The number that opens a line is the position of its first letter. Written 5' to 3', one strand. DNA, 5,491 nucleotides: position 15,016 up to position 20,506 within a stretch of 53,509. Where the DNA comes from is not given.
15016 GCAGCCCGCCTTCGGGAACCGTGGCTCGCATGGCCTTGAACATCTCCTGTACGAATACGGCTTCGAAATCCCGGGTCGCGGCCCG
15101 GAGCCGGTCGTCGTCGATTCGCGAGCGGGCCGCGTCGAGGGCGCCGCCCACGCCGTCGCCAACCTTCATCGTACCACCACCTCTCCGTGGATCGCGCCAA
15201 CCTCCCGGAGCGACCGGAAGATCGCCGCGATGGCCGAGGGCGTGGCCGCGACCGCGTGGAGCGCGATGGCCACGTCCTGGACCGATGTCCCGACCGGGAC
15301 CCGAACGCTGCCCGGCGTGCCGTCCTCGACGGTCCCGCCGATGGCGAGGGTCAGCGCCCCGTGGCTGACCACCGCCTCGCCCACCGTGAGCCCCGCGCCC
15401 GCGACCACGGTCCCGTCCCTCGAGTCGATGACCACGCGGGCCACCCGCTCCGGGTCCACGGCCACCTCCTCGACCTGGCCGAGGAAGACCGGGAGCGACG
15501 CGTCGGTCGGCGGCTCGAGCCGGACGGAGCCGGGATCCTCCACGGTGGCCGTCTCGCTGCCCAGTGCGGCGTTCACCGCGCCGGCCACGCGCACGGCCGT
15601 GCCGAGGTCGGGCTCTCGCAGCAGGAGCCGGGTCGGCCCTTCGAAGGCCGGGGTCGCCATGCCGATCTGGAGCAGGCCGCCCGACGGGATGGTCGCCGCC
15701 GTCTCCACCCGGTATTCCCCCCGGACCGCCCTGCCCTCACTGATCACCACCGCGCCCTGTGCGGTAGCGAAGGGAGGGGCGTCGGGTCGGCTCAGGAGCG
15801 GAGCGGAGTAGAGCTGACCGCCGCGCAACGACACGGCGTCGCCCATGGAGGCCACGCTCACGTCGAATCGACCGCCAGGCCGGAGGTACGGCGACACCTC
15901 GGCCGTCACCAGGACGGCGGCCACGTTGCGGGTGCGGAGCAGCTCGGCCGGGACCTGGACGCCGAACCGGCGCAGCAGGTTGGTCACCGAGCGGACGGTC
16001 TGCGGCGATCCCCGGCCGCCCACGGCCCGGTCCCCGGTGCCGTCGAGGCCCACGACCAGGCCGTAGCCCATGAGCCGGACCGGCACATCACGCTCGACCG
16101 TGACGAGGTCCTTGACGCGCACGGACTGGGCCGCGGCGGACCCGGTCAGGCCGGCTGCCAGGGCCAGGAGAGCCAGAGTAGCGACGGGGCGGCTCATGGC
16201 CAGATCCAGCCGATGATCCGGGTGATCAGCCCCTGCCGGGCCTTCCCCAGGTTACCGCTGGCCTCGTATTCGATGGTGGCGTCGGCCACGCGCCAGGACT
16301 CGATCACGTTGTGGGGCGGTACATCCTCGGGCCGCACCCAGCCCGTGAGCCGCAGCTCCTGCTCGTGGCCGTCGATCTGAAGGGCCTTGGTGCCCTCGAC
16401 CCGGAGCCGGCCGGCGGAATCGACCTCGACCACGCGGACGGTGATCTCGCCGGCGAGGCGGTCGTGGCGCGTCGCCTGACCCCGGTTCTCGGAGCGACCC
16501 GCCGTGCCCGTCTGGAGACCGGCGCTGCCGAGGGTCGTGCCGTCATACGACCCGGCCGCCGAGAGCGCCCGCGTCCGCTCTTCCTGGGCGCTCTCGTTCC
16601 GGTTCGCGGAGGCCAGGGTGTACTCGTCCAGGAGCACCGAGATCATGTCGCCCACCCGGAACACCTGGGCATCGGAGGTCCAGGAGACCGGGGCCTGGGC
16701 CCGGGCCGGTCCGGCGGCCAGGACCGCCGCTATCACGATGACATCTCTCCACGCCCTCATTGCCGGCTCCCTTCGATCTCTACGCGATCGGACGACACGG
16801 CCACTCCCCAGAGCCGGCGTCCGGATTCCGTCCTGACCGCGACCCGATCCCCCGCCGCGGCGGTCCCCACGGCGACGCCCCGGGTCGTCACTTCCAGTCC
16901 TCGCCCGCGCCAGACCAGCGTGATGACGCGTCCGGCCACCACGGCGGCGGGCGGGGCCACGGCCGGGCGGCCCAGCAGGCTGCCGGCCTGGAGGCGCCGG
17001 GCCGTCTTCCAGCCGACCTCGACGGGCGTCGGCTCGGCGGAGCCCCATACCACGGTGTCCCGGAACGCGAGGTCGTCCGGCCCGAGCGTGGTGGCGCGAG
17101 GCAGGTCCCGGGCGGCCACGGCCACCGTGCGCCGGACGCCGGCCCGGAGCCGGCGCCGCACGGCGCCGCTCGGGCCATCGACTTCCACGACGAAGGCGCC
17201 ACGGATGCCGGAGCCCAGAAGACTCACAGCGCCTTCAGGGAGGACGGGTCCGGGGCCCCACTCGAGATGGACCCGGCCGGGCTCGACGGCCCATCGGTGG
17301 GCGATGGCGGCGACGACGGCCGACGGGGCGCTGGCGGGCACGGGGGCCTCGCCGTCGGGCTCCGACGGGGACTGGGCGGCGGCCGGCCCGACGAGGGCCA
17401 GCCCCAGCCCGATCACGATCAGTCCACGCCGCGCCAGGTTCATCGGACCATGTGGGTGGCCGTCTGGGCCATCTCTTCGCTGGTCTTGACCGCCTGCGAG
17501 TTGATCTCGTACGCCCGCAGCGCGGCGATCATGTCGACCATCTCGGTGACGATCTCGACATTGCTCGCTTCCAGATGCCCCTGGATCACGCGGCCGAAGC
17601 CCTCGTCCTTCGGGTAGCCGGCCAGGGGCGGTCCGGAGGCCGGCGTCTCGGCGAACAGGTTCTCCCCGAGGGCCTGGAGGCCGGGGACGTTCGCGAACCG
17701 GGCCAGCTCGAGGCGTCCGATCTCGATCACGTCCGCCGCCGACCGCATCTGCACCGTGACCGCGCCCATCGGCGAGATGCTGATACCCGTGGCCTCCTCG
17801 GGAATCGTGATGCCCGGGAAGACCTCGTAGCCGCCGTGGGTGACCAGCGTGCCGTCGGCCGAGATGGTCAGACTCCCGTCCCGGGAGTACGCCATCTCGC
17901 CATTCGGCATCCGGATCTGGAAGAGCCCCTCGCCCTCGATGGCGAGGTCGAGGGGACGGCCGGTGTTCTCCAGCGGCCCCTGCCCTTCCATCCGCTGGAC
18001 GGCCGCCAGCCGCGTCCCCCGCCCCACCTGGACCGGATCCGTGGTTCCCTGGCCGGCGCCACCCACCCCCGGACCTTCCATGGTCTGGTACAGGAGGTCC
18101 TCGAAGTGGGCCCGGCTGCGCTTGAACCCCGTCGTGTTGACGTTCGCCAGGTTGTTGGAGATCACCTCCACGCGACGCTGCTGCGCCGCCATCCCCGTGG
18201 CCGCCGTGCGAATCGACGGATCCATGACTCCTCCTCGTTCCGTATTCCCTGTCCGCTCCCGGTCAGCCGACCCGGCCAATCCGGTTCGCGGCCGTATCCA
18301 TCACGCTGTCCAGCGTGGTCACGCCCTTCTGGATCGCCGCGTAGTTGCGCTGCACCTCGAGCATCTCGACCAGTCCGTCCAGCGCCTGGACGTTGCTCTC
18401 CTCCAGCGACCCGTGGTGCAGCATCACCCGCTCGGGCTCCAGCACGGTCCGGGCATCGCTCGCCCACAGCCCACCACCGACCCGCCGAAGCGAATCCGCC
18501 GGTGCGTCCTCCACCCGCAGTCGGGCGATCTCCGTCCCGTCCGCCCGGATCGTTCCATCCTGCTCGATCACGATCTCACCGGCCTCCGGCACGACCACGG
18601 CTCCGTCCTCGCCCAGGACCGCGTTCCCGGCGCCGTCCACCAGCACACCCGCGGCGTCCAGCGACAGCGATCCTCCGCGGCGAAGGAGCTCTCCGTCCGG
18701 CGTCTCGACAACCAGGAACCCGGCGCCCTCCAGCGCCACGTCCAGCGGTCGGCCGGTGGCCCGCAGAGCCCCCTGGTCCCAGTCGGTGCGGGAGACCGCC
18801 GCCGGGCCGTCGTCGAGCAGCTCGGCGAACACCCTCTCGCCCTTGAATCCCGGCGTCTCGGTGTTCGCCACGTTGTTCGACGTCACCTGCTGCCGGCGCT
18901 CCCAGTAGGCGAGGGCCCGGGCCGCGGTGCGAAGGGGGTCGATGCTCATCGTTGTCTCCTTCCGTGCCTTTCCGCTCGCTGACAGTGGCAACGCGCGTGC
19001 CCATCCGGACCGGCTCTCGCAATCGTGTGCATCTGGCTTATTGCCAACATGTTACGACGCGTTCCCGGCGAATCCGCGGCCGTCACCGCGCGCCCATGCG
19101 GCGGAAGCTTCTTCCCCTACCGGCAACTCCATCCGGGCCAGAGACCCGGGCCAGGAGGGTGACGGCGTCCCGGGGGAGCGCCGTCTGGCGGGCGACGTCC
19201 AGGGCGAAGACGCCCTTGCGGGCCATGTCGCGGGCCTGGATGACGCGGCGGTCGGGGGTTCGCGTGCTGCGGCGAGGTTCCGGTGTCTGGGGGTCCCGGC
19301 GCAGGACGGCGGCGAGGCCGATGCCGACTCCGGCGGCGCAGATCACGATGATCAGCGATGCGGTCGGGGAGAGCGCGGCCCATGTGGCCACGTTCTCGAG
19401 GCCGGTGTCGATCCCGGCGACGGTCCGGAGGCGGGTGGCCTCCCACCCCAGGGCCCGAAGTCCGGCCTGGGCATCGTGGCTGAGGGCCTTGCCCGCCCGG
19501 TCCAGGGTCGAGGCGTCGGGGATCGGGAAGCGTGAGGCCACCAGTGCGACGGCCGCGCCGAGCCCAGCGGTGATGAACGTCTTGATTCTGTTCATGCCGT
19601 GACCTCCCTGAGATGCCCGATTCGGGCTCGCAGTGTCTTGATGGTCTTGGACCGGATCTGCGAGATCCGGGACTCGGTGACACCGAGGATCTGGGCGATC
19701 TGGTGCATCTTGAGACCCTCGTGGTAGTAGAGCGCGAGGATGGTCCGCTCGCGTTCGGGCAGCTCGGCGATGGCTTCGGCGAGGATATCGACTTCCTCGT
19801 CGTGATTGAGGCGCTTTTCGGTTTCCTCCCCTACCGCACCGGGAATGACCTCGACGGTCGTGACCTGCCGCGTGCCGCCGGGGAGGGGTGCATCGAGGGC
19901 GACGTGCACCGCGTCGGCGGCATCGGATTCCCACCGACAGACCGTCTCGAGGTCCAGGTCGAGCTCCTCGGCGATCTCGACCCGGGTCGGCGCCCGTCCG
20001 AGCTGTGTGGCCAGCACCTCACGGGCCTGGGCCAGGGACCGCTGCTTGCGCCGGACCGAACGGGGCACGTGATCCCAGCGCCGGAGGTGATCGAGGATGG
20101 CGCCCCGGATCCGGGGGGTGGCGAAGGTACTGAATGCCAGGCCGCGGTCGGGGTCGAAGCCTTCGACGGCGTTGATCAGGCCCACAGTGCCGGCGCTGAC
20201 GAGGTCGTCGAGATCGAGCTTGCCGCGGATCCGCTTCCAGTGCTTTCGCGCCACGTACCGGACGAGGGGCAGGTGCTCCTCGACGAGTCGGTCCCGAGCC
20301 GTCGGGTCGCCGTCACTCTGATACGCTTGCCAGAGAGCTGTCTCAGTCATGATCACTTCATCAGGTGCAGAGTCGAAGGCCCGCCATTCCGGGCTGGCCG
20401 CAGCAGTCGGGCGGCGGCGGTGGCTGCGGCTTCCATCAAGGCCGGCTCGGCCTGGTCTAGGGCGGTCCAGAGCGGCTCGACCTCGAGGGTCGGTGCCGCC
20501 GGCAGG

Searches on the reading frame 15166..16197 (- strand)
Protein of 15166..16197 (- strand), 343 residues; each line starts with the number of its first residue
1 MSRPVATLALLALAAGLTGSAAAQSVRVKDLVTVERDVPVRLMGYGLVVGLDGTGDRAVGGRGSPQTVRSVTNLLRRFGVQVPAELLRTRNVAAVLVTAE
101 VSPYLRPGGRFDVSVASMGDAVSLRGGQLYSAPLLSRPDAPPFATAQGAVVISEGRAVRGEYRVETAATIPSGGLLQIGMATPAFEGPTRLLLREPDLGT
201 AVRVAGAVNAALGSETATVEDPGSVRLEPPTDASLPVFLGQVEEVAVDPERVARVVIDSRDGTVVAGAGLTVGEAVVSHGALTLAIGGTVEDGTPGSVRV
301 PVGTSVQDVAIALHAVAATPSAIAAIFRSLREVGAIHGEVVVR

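Call 29: search_protein_families(library=pfam, proteins=[window:15166-16197:-], max_evalue=0.001)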
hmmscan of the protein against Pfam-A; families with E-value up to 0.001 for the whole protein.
window:15166-16197:- (343 aa): 1 family
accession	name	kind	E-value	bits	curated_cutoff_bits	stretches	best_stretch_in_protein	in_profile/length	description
PF02119.21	FlgI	-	9.3e-78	262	25.3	2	27-289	1-267/343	Flagellar P-ring protein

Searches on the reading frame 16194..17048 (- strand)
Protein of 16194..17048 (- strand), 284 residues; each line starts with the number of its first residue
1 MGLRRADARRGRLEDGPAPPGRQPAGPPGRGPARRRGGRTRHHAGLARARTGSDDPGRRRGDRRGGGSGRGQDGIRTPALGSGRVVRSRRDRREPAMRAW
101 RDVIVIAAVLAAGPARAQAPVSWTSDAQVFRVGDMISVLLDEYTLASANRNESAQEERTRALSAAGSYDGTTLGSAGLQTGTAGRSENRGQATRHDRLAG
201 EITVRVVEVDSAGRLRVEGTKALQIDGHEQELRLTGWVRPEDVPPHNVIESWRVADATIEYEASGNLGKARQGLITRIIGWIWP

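Call 29: search_protein_families(library=pfam, proteins=[window:16194-17048:-], max_evalue=0.001)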
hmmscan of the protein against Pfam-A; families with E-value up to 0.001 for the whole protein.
window:16194-17048:- (284 aa): 1 family
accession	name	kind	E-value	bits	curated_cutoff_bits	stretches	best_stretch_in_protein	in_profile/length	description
PF02107.21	FlgH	-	1.5e-33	116.3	27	1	122-284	16-172/172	Flagellar L-ring protein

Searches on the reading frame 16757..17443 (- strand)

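Call 29: search_protein_families(library=pfam, proteins=[window:16757-17443:-], max_evalue=0.001)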
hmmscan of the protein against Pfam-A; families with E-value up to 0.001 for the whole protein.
window:16757-17443:- (228 aa): 2 families
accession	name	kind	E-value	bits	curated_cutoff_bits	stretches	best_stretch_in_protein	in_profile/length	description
PF13144.11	ChapFlgA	-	1.5e-15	57.8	23.8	1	106-223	2-122/122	Chaperone for flagella basal body P-ring formation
PF08666.17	SAF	-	0.00019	22.3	21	1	105-155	1-55/63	SAF domain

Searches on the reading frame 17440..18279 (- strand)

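Call 29: search_protein_families(library=pfam, proteins=[window:17440-18279:-], max_evalue=0.001)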
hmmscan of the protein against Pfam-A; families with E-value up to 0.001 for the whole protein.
window:17440-18279:- (279 aa): 3 families
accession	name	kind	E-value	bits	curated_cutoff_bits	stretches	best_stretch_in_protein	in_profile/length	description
PF22692.1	LlgE_F_G_D1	-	6.5e-23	81.1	27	1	113-176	1-64/64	Flagellar hook protein FlgE/F/G D1 domain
PF06429.18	Flg_bbr_C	-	6.4e-18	64.4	23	1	233-275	2-44/46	Flagellar basal body rod FlgEFG protein C-terminal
PF00460.25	Flg_bb_rod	-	3.1e-14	53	20.7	1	23-53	1-31/31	Flagella basal body rod protein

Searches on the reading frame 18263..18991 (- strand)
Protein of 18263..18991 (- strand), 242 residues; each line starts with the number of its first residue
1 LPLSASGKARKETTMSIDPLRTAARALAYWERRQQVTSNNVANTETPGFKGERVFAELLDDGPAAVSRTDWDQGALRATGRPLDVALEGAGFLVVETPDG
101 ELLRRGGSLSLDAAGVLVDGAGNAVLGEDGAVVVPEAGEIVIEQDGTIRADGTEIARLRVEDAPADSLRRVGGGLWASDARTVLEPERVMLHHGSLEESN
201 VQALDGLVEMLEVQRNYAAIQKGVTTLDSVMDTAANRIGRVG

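Call 30: search_protein_families(library=pfam, proteins=[window:18263-18991:-], max_evalue=0.001)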
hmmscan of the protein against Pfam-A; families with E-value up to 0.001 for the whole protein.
window:18263-18991:- (242 aa): 3 families
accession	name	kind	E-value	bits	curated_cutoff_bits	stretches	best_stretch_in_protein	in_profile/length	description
PF06429.18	Flg_bbr_C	-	6.6e-11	42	23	1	194-236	3-45/46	Flagellar basal body rod FlgEFG protein C-terminal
PF22692.1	LlgE_F_G_D1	-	1.5e-09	38.3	27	1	86-150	1-64/64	Flagellar hook protein FlgE/F/G D1 domain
PF00460.25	Flg_bb_rod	-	9.4e-08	32.3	20.7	1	20-50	1-31/31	Flagella basal body rod protein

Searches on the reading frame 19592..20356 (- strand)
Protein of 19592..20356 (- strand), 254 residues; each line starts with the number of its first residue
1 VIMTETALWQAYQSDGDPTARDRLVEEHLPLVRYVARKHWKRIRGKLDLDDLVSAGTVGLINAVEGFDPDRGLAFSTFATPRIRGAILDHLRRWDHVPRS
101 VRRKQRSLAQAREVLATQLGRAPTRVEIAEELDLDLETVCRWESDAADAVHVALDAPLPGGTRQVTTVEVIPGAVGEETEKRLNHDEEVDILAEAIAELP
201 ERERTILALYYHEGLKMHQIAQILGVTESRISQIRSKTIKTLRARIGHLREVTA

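Call 30: search_protein_families(library=pfam, proteins=[window:19592-20356:-], max_evalue=0.001)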
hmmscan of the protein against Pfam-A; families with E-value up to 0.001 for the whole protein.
window:19592-20356:- (254 aa): 7 families
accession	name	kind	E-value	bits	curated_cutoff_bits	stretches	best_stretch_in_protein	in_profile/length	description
PF04545.22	Sigma70_r4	-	4.6e-19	68.1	24.1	1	195-244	1-50/50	Sigma-70, region 4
PF04542.20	Sigma70_r2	-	1.7e-18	66.6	24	1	24-93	1-67/71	Sigma-70 region 2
PF08281.18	Sigma70_r4_2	-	3.1e-11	43.2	25.7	1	191-233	3-45/54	Sigma-70, region 4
PF13384.12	HTH_23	-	1.1e-07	31.8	24.6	1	201-236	4-39/50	Homeodomain-like domain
PF04539.22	Sigma70_r3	-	8.4e-07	29.4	25.3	1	107-141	5-39/78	Sigma-70 region 3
PF13613.12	HTH_Tnp_4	-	0.0003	20.8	27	1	199-245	3-50/53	Helix-turn-helix of DDE superfamily endonuclease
PF00196.25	GerE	-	0.00049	20.1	23.5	0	199-242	3-45/57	Bacterial regulatory proteins, luxR family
